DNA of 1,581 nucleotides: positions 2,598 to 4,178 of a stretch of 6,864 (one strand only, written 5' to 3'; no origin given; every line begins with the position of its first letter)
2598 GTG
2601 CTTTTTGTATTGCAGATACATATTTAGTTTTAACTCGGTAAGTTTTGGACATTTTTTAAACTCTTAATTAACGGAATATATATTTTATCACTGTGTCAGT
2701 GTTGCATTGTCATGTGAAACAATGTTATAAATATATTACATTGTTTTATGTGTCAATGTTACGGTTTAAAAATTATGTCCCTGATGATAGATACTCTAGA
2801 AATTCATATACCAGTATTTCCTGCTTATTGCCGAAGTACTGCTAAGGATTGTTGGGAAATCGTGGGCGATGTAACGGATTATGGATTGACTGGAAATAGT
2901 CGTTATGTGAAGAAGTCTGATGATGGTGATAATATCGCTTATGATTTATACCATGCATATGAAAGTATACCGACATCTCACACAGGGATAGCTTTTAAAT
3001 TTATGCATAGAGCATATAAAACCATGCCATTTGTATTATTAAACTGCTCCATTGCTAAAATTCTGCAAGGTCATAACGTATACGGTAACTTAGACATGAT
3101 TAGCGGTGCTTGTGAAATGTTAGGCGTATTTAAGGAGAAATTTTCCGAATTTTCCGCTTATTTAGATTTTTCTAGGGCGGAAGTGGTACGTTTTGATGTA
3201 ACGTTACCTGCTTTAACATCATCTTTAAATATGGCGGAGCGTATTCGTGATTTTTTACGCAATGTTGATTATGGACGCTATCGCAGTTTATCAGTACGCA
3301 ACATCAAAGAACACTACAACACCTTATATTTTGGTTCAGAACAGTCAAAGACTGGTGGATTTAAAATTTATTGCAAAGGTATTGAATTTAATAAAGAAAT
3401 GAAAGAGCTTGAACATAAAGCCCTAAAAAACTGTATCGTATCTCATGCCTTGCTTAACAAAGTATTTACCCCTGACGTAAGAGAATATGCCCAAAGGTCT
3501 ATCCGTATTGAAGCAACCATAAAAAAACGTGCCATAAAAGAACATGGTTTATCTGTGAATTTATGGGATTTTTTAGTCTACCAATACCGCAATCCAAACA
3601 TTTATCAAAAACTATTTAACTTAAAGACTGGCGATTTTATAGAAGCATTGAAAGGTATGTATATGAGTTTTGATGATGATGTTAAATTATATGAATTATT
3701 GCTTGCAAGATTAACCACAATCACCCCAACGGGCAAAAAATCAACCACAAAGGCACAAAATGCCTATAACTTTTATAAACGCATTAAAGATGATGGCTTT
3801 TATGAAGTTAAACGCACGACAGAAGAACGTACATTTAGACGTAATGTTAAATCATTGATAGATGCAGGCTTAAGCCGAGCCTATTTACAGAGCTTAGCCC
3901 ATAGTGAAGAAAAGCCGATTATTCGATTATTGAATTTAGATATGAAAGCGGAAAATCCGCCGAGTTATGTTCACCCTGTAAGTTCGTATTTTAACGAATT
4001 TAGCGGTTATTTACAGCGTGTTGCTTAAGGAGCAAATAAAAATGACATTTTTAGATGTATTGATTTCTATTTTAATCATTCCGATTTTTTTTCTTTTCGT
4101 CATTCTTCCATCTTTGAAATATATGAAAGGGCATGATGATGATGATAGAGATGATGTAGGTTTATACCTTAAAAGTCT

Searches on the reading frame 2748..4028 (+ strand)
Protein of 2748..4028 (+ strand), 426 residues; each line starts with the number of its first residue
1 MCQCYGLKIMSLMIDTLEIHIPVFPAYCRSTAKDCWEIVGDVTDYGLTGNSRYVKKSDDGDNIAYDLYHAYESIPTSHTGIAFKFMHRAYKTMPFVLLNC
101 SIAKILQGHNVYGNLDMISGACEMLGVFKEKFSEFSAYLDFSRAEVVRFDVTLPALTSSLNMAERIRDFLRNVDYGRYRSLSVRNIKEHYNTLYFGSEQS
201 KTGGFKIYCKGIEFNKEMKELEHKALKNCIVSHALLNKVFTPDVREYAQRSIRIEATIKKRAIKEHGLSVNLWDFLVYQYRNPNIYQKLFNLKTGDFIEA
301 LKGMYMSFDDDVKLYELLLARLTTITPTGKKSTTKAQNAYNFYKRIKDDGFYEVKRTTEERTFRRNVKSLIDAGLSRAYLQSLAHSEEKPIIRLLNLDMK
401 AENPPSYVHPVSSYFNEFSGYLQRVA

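Call 8: search_protein_families(library=pfam, proteins=[window:2748-4028:+], max_evalue=0.01)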
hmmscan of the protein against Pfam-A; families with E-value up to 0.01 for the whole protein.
window:2748-4028:+ (426 aa): 2 families
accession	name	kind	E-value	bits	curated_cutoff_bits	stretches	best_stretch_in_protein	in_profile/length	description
PF05144.20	Phage_CRI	-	5.3e-34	118.4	21.7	1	13-270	1-225/232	Replication-associated protein G2P N-terminal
PF05155.20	G2P_X_C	-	1.6e-08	35.4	25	1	325-412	1-87/88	Replication-associated protein G2P C-terminal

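Call 13: find_homologous_proteins(query=window:2784-4028:+, max_evalue=0.00001)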
Query window:2784-4028:+ (414 aa): 86 proteins with E <= 0.00001 among 4525 candidates.
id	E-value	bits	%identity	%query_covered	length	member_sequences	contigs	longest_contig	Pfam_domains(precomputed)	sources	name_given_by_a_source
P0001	1.0e-279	945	100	100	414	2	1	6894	PF05144.21,PF05155.21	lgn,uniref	uniref:Replication-associated protein G2P n=1 Tax=Dulem virus 60 TaxID=3145771 RepID=A0AAU8B2Z4_9VIR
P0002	7.1e-204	695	73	99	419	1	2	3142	PF05144.21,PF05155.21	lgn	-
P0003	6.7e-199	679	70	99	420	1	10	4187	PF05144.21,PF05155.21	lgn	-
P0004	1.2e-174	599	61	99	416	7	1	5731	PF05144.21,PF05155.21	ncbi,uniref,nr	ncbi:phage/plasmid replication protein, II/X family [Psychrobacter sp. Cmf 22.2]|uniref:phage/plasmi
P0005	3.8e-173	594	61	99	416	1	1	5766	PF05144.21,PF05155.21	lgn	-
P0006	5.5e-166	571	60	100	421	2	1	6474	PF05144.21,PF05155.21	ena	-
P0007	8.6e-164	563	59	100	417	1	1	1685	PF05144.21,PF05155.21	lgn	-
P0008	3.0e-163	562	59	100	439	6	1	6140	PF05144.21,PF05155.21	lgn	-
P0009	1.0e-155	537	59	100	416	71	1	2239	PF05144.21,PF05155.21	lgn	-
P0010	2.5e-155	536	57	100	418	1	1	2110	PF05144.21,PF05155.21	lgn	-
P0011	7.2e-152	524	56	99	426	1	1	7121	PF05144.21,PF05155.21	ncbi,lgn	-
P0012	2.2e-151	523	56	100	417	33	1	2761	PF05144.21,PF05155.21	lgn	-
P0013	1.9e-148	513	53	99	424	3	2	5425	PF05144.21,PF05155.21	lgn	-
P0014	3.6e-142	492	56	99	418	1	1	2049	PF05144.21,PF05155.21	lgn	-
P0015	9.5e-142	491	51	99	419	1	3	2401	PF05144.21,PF05155.21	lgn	-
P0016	9.8e-142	491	51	99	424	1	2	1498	PF05144.21,PF05155.21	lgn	-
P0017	3.5e-140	486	51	99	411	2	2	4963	PF05144.21,PF05155.21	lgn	-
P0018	1.4e-139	484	50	99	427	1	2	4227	PF05144.21,PF05155.21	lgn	-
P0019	1.9e-137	477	49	99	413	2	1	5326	PF05144.21,PF05155.21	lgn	-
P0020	2.7e-137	476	51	100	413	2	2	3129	PF05144.21,PF05155.21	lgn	-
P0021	5.1e-134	465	49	99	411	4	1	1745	PF05144.21,PF05155.21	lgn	-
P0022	7.1e-134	465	52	99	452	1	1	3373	PF05144.21,PF05155.21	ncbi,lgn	-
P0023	4.3e-132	459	53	99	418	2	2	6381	PF05144.21,PF05155.21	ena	-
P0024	8.1e-132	458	51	100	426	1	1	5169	PF05144.21,PF05155.21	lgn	-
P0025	4.8e-131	456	51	100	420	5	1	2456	PF05144.21,PF05155.21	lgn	-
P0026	7.9e-131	455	51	100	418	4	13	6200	PF05144.21,PF05155.21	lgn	-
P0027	1.8e-130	454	50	100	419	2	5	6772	PF05144.21,PF05155.21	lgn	-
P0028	3.5e-130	453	53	99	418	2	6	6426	PF05144.21,PF05155.21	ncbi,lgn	-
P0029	8.9e-130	451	52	99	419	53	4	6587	PF05144.21,PF05155.21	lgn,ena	-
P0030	1.4e-129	451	52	100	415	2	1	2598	PF05144.21,PF05155.21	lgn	-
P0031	3.2e-129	450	52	99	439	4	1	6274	PF05144.21,PF05155.21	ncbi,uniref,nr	ncbi:phage/plasmid replication protein, II/X family [Moraxella sp. VT-16-12]|uniref:phage/plasmid re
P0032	6.5e-129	449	55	89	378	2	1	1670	PF05144.21,PF05155.21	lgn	-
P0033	2.9e-128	446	52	100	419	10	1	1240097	PF05144.21,PF05155.21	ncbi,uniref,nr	ncbi:phage/plasmid replication protein, II/X family [Moraxella bovis]|uniref:Phage/plasmid replicati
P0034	4.6e-128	446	50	100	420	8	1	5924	PF05144.21,PF05155.21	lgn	-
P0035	2.0e-127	444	50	100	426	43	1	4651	PF05144.21,PF05155.21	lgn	-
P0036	2.9e-127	443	51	99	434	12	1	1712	PF05144.21,PF05155.21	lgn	-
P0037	1.7e-126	441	51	99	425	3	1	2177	PF05144.21,PF05155.21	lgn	-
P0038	8.1e-126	438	50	100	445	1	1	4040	PF05144.21,PF05155.21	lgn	-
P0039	1.4e-122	428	50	99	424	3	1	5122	PF05144.21,PF05155.21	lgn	-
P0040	2.9e-122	427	46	100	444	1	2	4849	PF05144.21,PF05155.21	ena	-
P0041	4.1e-122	426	48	99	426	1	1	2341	PF05144.21,PF05155.21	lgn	-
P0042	6.5e-122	426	49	99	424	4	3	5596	PF05144.21,PF05155.21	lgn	-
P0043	5.0e-121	423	49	99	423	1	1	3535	PF05144.21,PF05155.21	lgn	-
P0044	2.6e-120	420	46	100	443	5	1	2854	PF05144.21,PF05155.21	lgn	-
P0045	7.6e-120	419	46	100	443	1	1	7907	PF05144.21,PF05155.21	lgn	-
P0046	2.5e-119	417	49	99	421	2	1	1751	PF05144.21,PF05155.21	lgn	-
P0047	1.5e-117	411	45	100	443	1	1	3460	PF05144.21,PF05155.21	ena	-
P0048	4.6e-117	410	48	99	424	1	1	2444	PF05144.21,PF05155.21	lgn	-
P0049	1.1e-114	402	46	99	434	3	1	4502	PF05144.21,PF05155.21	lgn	-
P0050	2.2e-114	401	47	97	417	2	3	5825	PF05144.21,PF05155.21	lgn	-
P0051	1.6e-110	388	44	100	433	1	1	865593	PF05144.21,PF05155.21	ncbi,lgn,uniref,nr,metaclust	ncbi:phage/plasmid replication protein [Moraxella macacae 0408225]|uniref:Phage/plasmid replication 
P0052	8.2e-110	386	44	100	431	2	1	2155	PF05144.21,PF05155.21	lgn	-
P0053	1.1e-108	382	44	100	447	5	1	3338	PF05144.21,PF05155.21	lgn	-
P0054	1.0e-100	356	43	99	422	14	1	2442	PF05144.21,PF05155.21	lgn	-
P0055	2.5e-91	325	40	99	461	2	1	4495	PF05144.21,PF05155.21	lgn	-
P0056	1.6e-89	319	41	99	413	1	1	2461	PF05144.21,PF05155.21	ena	-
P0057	2.8e-89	318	41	99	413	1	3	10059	PF05144.21,PF05155.21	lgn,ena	-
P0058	9.7e-89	316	42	99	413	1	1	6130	PF05144.21,PF05155.21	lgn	-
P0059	1.3e-77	280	37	99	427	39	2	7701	PF05144.21,PF05155.21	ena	-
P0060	5.1e-77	278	37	99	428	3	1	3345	PF05144.21,PF05155.21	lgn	-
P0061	8.0e-77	277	37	99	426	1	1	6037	PF05144.21,PF05155.21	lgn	-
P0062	4.7e-76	275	38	95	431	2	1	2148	PF05144.21,PF05155.21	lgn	-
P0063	8.1e-75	270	37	95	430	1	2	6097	PF05144.21,PF05155.21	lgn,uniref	uniref:Replication-associated protein G2P n=1 Tax=Dulem virus 62 TaxID=3145773 RepID=A0AAU8B113_9VIR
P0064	1.5e-74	270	37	99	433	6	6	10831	PF05144.21,PF05155.21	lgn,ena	-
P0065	4.2e-74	268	38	99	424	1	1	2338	PF05144.21,PF05155.21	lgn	-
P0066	4.9e-74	268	37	99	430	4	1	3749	PF05144.21,PF05155.21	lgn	-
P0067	3.3e-73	265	37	99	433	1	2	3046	PF05144.21,PF05155.21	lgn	-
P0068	4.6e-73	265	37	99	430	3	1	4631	PF05144.21,PF05155.21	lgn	-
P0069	5.7e-70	255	37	99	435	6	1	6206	PF05144.21,PF05155.21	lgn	-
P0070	3.8e-69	252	35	99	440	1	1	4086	PF05144.21,PF05155.21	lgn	-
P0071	4.5e-69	252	35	99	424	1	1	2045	PF05144.21,PF05155.21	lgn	-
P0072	2.2e-66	243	35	99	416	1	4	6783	PF05144.21,PF05155.21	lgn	-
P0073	6.1e-61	225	35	97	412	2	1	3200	PF05144.21,PF05155.21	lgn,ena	-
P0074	1.6e-58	217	35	97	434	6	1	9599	PF05144.21,PF05155.21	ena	-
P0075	1.2e-57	214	34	97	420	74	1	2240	PF05144.21,PF05155.21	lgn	-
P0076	4.5e-57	212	33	100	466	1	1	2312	PF05144.21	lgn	-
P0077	3.3e-55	206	32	98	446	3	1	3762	PF05144.21,PF05155.21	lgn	-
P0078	2.3e-54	203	34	90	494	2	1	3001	PF05144.21,PF05155.21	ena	-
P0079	1.1e-53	201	33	97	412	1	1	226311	PF05144.21,PF05155.21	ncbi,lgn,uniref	ncbi:phage/plasmid replication protein, II/X family [Acinetobacter gerneri]|uniref:phage/plasmid rep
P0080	4.7e-53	199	31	90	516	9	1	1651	PF05144.21,PF05155.21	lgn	-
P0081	6.1e-41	159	32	83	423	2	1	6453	PF05144.21,PF05155.21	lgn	-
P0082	1.9e-40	157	31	83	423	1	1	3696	PF05144.21,PF05155.21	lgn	-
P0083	1.5e-36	144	30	85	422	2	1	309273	PF05144.21,PF05155.21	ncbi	-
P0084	5.9e-34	136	28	98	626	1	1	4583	PF05144.21,PF05155.21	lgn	-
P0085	1.2e-28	119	38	53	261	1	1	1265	PF05144.21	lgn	-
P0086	2.5e-27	114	29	79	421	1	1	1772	PF05144.21,PF05155.21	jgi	jgi:II/X family phage/plasmid replication protein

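Call 15: find_encoding_contigs(protein=P0033, flank=10000, max_places=6)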
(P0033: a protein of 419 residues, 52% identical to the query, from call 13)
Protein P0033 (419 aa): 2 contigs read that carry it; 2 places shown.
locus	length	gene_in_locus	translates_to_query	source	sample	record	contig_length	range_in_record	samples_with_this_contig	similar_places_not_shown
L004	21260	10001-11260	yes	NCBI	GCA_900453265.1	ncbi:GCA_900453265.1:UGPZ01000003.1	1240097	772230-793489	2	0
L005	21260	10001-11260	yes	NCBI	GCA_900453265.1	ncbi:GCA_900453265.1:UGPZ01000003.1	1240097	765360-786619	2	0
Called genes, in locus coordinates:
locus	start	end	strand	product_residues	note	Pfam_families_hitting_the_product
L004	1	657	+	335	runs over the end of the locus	PF00491:Arginase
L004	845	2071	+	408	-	PF01979:Amidohydro_1, PF07969:Amidohydro_3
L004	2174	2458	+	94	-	-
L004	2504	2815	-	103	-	-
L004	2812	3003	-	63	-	-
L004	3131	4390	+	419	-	PF05144:Phage_CRI, PF05155:G2P_X_C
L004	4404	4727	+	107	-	-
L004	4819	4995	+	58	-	-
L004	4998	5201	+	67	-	-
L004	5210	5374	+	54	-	-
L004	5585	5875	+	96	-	-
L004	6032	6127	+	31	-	-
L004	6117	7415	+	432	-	-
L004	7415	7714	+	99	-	-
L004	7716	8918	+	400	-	PF05707:Zot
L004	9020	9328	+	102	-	-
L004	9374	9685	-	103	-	-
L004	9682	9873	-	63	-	-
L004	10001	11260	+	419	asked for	PF05144:Phage_CRI, PF05155:G2P_X_C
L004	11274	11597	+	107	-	-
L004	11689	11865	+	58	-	-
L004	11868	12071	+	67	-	-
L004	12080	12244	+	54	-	-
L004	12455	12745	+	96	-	-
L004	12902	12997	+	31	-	-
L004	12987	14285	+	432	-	-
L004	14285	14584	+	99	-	-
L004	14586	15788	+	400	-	PF05707:Zot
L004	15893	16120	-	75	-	-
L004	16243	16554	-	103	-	-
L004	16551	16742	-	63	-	-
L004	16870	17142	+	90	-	-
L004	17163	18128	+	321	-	PF05144:Phage_CRI, PF05155:G2P_X_C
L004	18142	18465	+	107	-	-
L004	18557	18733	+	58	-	-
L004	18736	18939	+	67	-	-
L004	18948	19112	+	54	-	-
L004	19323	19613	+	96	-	-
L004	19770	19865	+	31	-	-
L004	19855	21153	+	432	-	-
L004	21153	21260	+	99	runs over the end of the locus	-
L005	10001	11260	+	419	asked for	PF05144:Phage_CRI, PF05155:G2P_X_C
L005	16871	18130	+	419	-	PF05144:Phage_CRI, PF05155:G2P_X_C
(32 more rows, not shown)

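Call 16: find_encoding_contigs(protein=P0051, flank=10000, max_places=4)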
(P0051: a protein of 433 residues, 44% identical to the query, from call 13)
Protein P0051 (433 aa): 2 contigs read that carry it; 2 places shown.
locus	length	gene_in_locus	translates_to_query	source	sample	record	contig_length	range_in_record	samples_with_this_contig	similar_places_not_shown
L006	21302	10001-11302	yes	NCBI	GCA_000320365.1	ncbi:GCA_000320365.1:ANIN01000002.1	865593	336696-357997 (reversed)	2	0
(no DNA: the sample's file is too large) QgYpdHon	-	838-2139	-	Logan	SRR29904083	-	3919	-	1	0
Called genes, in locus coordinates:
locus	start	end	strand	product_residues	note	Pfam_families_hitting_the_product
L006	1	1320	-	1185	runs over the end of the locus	PF02811:PHP, PF07733:DNA_pol3_alpha, PF17657:DNA_pol3_finger, PF14579:HHH_6, PF01336:tRNA_anti-codon (weak)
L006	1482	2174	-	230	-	PF01227:GTP_cyclohydroI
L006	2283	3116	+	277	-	PF00106:adh_short, PF13561:adh_short_C2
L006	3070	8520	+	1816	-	PF00270:DEAD, PF00271:Helicase_C, PF13087:AAA_12 (faint), PF00580:UvrD-helicase, PF13245:AAA_19, PF00580:UvrD-helicase, PF13361:UvrD_C, PF13538:UvrD_C_2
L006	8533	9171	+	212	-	-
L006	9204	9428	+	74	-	-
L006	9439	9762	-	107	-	PF01381:HTH_3 (weak)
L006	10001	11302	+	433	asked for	PF05144:Phage_CRI, PF05155:G2P_X_C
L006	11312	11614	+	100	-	-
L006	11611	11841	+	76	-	-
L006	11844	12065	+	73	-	-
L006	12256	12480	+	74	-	-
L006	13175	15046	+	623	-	-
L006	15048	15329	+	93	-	-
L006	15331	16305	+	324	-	PF05707:Zot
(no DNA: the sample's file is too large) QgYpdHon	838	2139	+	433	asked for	PF05144:Phage_CRI, PF05155:G2P_X_C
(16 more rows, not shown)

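Call 25: find_related_loci(query=A1, collection=genome_contigs, flank=10000)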
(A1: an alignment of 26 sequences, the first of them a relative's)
Query A1 (414 aa) in genome_contigs; peptide patterns used: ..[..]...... (x = any residue, [..] = any of these).
63 stretches matched a pattern; 39 encode a relative of the query (tblastn E <= 1e-3); 35 distinct loci.
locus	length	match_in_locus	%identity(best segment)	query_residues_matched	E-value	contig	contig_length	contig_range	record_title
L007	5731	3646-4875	61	1-410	0e+0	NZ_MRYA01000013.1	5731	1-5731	Psychrobacter sp. Cmf 22.2 Contig13, whole genome shotgun sequence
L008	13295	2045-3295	53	1-414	3e-137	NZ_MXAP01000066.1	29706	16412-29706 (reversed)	Moraxella equi strain CCUG 4950 CCUG4950T_R1__paired__trimmed__paired__contig_66, whole genome shotgun sequence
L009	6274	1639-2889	52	1-410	6e-136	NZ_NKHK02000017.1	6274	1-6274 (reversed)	Moraxella sp. VT-16-12 NODE_17_length_6274_cov_5292.036631, whole genome shotgun sequence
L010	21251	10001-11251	44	1-414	4e-116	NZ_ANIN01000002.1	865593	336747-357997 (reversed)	Moraxella macacae 0408225 strain 408225 chrom_contig2, whole genome shotgun sequence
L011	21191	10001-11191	37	1-395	2e-81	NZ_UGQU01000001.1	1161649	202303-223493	Moraxella lacunata strain NCTC10359, whole genome shotgun sequence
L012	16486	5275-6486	35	1-402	2e-63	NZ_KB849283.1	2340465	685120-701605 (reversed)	Acinetobacter guillouiae CIP 63.46 acLsj-supercont1.12, whole genome shotgun sequence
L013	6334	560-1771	34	1-402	1e-63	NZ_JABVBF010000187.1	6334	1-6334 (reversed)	Acinetobacter lactucae strain KCJK9025 NODE_187_length_6334_cov_22.518286, whole genome shotgun sequence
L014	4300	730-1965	34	1-414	2e-63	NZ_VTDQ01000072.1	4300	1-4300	Acinetobacter pollinis strain SCC477 flattened_line_142, whole genome shotgun sequence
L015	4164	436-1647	34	1-402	7e-63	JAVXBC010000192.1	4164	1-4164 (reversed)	MAG: Acinetobacter sp. isolate CGS5Y2-bin4 NODE_18903_length_4164_cov_40.098564, whole genome shotgun sequence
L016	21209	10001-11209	33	1-402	1e-60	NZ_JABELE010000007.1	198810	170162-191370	Acinetobacter geminorum strain J00019 NODE_7_length_198810_cov_85.964586, whole genome shotgun sequence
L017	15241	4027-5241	31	1-410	2e-60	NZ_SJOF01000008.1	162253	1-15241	Acinetobacter sp. ANC 4173 Contig8, whole genome shotgun sequence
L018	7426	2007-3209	33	1-402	2e-59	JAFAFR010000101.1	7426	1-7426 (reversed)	MAG: Bacteroidetes bacterium isolate OH_SBlB_183 k127_1683724, whole genome shotgun sequence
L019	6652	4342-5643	29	1-414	2e-51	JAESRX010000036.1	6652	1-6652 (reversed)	MAG: Flavobacteriaceae bacterium isolate NORP270 Contig_source1382A_18005, whole genome shotgun sequence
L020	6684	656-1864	30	1-401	2e-50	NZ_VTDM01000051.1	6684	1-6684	Acinetobacter baretiae strain B10A flattened_line_84, whole genome shotgun sequence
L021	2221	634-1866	31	1-398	1e-49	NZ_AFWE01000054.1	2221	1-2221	Vibrio scophthalmi LMG 19158 VIS19158_158, whole genome shotgun sequence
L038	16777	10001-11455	32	1-402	3e-48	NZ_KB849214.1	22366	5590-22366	Acinetobacter parvus DSM 16617 = CIP 108168 acLZw-supercont1.8, whole genome shotgun sequence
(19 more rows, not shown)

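Call 34: find_related_loci(query=A1, collection=viral_contigs, flank=8000)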
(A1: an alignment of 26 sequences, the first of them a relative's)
Query A1 (414 aa) in viral_contigs; peptide patterns used: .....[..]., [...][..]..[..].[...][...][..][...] (x = any residue, [..] = any of these).
500 stretches matched a pattern; 411 encode a relative of the query (tblastn E <= 1e-3); the best 80 are kept; 80 distinct loci.
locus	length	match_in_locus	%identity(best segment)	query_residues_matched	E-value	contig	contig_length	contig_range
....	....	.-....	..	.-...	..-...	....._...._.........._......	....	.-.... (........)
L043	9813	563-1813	44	1-414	5e-116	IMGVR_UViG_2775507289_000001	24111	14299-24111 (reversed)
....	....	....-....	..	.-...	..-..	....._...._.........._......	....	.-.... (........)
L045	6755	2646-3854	35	1-407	8e-78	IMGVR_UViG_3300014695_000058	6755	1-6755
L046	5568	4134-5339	36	1-402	1e-77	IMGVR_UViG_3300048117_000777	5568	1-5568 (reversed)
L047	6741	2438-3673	34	1-410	4e-74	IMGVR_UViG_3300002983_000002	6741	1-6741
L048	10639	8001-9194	35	1-402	9e-74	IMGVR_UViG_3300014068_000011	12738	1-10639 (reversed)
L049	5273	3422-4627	35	1-402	4e-74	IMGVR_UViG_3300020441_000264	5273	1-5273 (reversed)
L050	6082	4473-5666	35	1-402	3e-73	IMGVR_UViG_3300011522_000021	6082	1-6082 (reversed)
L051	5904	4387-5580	35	1-402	2e-73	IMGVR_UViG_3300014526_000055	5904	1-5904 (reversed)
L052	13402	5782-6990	34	1-408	1e-72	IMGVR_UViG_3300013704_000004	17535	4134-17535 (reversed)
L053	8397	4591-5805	35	1-407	3e-72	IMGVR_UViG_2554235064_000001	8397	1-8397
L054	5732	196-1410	35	1-407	3e-72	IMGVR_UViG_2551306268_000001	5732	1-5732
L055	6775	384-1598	35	1-407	3e-72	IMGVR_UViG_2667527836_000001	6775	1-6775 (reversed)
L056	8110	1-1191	35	1-402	4e-72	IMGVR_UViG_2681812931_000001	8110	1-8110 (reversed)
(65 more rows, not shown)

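Call 35: find_encoding_contigs(protein=P0003, flank=8000, max_places=6)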
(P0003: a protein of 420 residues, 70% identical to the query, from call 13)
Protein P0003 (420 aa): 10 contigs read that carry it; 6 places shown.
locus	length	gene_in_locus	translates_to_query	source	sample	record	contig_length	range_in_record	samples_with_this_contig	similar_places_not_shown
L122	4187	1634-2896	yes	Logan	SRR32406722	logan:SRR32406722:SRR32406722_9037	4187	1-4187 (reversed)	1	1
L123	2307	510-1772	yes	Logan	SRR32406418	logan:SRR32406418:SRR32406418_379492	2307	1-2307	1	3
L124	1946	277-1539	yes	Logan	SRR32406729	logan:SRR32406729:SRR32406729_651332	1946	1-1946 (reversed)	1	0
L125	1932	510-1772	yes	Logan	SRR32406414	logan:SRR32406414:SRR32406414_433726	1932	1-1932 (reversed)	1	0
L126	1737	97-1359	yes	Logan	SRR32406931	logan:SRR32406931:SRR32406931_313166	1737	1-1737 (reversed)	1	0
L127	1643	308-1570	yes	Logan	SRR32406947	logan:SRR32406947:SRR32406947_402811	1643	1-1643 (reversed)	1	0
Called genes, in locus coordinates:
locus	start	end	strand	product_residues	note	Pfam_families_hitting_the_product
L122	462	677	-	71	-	-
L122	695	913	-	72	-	-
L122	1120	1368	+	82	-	-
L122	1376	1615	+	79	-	-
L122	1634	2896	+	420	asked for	PF05144:Phage_CRI, PF05155:G2P_X_C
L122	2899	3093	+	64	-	-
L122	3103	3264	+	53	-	-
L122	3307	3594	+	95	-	-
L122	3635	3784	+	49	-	-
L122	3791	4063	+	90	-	PF05356:Phage_Coat_B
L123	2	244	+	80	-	?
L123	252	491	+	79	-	-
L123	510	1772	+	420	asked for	PF05144:Phage_CRI, PF05155:G2P_X_C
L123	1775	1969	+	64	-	-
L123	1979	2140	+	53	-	-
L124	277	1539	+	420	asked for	PF05144:Phage_CRI, PF05155:G2P_X_C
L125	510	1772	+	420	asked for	PF05144:Phage_CRI, PF05155:G2P_X_C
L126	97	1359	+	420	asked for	PF05144:Phage_CRI, PF05155:G2P_X_C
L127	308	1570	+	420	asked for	PF05144:Phage_CRI, PF05155:G2P_X_C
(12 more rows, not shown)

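Call 36: find_encoding_contigs(protein=P0002, flank=8000, max_places=4)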
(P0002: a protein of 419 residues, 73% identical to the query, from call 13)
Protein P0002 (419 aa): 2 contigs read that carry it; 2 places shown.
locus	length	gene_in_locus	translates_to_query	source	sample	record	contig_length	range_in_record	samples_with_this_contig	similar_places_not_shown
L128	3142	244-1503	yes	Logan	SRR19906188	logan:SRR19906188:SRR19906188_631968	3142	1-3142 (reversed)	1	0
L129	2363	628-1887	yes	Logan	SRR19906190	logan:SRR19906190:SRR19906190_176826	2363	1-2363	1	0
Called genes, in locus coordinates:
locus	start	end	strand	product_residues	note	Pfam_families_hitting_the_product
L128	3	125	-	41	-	?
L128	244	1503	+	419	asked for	PF05144:Phage_CRI, PF05155:G2P_X_C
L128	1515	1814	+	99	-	-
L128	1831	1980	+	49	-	-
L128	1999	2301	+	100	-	PF05356:Phage_Coat_B (weak)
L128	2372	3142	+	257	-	?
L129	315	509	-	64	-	-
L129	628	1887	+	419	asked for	PF05144:Phage_CRI, PF05155:G2P_X_C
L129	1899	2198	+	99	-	-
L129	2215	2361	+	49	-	?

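Call 82: find_homologous_proteins(query=L004:14586-15788:+, max_evalue=1e-60)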
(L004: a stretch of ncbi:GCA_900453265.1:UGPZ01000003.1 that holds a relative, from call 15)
Query L004:14586-15788:+ (400 aa): 57 proteins with E <= 1e-60 among 1618 candidates.
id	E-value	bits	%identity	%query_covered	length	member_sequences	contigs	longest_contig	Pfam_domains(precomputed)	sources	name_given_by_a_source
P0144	6.3e-270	913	100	100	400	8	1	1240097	PF05707.19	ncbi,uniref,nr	ncbi:zonular occludens toxin domain-containing protein [Moraxella bovis]|uniref:Zonula occludens tox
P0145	1.4e-172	592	68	93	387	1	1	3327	PF05707.19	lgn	-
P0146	5.3e-170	584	69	94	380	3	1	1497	PF05707.19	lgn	-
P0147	9.4e-160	550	67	90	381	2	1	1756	PF05707.19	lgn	-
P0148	1.3e-158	546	65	91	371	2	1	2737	PF05707.19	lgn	-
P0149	5.8e-156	537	67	90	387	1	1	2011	PF05707.19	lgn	-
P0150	2.8e-153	529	67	88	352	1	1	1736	PF05707.19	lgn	-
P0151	3.9e-151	522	64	89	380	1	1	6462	PF05707.19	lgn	-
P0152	6.8e-151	521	66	89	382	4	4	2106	PF05707.19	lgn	-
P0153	2.8e-137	476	57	94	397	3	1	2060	PF05707.19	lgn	-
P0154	9.6e-131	454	56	91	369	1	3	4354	PF05707.19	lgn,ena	-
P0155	3.1e-130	453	56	90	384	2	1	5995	PF05707.19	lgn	-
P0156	3.3e-127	443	56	91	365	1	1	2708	PF05707.19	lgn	-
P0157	3.2e-119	417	51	97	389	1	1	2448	PF05707.19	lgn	-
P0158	4.3e-119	416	53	93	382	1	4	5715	PF05707.19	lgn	-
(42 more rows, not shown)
